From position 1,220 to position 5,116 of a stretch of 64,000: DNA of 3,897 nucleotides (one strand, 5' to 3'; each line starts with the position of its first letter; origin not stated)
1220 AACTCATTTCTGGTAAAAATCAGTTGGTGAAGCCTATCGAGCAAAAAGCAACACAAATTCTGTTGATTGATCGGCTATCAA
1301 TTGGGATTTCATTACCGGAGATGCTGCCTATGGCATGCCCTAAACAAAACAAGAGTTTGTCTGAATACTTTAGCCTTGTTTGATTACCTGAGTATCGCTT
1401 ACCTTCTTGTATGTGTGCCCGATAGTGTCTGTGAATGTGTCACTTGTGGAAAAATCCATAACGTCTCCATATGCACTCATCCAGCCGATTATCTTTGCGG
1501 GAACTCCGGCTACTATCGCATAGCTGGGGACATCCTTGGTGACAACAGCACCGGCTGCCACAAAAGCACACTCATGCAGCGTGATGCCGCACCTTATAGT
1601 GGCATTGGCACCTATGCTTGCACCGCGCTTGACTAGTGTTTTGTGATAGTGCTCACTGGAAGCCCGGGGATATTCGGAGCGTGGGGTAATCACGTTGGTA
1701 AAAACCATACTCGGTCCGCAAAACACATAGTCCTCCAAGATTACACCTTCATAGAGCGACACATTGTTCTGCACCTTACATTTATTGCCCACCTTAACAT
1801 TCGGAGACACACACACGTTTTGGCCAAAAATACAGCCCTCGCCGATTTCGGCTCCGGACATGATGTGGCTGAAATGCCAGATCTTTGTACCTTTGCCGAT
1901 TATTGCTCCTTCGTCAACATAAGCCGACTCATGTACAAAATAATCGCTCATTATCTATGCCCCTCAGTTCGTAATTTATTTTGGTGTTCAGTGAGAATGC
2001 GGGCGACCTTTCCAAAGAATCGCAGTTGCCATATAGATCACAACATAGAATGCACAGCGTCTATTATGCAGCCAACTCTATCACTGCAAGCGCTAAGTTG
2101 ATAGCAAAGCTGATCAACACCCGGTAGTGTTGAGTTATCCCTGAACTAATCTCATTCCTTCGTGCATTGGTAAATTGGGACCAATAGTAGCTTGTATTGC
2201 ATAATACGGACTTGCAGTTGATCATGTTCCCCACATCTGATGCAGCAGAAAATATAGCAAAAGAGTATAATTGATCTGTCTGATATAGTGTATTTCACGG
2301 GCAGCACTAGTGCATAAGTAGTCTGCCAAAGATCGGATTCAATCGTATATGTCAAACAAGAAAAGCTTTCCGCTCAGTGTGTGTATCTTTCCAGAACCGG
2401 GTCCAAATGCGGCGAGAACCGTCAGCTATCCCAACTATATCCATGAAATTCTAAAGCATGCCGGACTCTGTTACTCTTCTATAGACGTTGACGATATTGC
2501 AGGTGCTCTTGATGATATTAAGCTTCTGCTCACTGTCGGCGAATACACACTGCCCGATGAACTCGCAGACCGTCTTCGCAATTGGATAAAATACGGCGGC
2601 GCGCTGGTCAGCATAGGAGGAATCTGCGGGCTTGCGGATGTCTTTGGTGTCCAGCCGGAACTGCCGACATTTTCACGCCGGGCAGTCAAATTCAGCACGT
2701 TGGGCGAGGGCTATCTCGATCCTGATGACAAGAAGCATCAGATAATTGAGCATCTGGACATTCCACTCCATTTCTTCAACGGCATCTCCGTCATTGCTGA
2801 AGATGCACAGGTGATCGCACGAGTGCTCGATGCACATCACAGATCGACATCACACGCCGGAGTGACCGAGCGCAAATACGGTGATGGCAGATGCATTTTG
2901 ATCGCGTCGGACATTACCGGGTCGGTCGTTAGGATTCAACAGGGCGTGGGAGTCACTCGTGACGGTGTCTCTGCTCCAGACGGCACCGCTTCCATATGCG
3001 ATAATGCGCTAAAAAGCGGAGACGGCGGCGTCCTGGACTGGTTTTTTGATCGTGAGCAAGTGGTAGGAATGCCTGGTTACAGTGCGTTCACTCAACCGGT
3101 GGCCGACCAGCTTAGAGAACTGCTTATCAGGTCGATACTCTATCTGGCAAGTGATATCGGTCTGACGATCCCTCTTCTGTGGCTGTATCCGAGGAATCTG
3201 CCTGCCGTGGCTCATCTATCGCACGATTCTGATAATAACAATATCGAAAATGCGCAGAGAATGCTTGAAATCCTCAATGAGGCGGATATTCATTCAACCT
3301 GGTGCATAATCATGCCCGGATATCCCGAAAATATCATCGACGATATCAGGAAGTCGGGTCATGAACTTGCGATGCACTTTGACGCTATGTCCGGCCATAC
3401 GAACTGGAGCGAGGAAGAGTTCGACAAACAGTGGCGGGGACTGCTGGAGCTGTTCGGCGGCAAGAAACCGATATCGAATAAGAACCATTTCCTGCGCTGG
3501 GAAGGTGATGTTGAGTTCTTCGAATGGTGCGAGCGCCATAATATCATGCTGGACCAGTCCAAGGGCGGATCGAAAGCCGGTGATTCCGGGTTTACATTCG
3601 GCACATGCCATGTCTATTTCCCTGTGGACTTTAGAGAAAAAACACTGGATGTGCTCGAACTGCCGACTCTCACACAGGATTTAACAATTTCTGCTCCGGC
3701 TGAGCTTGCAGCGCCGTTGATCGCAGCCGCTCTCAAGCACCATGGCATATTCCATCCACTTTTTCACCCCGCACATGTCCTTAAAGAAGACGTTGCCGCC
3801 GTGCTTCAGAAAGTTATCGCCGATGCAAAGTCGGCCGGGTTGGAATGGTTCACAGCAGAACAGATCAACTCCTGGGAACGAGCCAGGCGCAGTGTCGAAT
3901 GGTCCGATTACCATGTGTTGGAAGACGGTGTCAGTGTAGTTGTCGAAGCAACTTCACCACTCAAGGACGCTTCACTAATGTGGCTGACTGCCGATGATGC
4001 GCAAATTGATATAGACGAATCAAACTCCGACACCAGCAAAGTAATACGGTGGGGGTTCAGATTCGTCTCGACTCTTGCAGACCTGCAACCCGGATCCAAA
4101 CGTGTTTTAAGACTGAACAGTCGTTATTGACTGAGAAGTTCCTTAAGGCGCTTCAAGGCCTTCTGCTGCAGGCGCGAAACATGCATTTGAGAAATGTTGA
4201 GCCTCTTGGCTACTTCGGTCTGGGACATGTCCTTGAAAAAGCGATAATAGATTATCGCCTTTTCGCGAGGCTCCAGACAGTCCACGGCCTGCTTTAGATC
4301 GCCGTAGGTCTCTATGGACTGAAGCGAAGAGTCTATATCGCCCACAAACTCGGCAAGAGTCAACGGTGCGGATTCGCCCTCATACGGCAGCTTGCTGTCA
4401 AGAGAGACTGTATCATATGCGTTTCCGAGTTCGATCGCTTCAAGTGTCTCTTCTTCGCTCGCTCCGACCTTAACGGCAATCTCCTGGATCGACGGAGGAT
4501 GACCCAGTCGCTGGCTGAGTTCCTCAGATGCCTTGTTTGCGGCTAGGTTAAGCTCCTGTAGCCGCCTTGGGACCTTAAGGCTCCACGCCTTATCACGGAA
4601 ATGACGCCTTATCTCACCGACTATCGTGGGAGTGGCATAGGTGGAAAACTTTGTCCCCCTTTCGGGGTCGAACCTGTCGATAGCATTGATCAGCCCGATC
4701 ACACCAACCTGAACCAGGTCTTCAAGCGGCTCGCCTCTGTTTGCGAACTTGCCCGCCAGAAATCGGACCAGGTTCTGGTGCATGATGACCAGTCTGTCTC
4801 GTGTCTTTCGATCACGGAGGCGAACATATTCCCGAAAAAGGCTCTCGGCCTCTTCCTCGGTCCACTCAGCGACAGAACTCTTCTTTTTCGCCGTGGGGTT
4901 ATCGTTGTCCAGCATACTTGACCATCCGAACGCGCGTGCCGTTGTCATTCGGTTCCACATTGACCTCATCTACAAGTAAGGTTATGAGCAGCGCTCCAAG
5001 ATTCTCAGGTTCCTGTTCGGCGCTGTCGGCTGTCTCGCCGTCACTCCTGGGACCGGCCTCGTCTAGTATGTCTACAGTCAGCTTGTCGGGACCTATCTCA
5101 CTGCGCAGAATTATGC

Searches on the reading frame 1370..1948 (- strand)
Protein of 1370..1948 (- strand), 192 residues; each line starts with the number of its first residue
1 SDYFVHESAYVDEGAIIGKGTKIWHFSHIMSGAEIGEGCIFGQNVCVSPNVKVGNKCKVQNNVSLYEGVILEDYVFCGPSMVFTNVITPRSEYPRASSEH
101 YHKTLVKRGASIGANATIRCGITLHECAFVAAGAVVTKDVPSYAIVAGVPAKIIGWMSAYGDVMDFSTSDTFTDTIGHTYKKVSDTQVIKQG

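Call 86: search_protein_families(library=pfam, proteins=[window:1370-1948:-], max_evalue=0.00001)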
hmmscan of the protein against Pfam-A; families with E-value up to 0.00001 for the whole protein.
window:1370-1948:- (192 aa): 3 families
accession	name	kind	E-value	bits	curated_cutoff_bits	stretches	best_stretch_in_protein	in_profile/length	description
PF00132.30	Hexapep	-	5.8e-20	70.5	27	1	14-47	1-34/36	Bacterial transferase hexapeptide (six repeats)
PF14602.12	Hexapep_2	-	1.7e-10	40.9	27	1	35-66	4-33/34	Hexapeptide repeat of succinyl-transferase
PF25084.1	LbH_EIF2B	-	7.1e-08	32.9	54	0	5-73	12-83/105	EIF2B subunit epsilon LbH domain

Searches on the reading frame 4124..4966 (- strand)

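Call 86: search_protein_families(library=pfam, proteins=[window:4124-4966:-], max_evalue=0.00001)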
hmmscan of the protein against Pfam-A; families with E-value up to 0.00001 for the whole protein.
window:4124-4966:- (280 aa): 4 families
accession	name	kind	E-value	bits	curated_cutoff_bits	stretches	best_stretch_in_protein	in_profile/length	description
PF04542.20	Sigma70_r2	-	3.8e-21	75.1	24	1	60-128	2-70/71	Sigma-70 region 2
PF04545.22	Sigma70_r4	-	2e-17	62.9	24.1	1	228-276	2-50/50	Sigma-70, region 4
PF04539.22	Sigma70_r3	-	6e-12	46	25.3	1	143-203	6-64/78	Sigma-70 region 3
PF08281.18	Sigma70_r4_2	-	7.8e-09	35.5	25.7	1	223-274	3-54/54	Sigma-70, region 4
